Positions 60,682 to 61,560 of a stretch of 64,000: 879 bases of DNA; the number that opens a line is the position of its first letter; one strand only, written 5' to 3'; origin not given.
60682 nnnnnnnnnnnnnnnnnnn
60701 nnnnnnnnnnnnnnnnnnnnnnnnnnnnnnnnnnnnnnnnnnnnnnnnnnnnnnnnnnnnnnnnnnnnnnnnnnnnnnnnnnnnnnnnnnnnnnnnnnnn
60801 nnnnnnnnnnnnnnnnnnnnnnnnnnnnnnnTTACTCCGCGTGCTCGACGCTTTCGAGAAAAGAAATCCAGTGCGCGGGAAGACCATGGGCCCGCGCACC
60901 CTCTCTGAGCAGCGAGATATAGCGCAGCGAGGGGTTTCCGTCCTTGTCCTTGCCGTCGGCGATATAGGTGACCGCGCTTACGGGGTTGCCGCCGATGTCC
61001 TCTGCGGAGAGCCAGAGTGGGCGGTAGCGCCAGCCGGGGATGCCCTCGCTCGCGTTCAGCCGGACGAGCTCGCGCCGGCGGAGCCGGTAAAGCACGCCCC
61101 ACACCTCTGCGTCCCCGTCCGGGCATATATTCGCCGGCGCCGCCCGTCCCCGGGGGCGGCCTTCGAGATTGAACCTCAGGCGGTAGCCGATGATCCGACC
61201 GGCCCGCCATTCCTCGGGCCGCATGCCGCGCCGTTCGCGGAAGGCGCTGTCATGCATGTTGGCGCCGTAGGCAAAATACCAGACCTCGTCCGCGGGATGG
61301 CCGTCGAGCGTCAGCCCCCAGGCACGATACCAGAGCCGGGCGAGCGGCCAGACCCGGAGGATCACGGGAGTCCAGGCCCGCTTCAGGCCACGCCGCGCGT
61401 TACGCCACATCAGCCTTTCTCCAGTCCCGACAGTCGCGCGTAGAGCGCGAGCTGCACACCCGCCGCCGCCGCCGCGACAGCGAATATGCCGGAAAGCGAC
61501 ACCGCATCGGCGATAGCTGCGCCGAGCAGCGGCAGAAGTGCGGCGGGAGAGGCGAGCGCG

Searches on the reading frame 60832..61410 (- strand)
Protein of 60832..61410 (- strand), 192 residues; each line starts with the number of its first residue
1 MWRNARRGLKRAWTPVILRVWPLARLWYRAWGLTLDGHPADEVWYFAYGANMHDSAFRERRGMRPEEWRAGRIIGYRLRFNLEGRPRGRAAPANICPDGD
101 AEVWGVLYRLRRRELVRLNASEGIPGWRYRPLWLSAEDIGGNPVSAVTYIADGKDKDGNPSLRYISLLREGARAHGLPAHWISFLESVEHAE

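Call 54: search_protein_families(library=pfam, proteins=[window:60832-61410:-], max_evalue=0.001)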
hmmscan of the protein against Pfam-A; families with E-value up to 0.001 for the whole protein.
window:60832-61410:- (192 aa): 2 families
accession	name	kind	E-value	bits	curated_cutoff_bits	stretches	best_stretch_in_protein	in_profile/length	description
PF13772.11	AIG2_2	-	1.8e-12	47.9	27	1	102-185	1-83/83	AIG2-like family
PF06094.17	GGACT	-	2.9e-07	31.5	22.8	1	45-160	1-111/120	Gamma-glutamyl cyclotransferase, AIG2-like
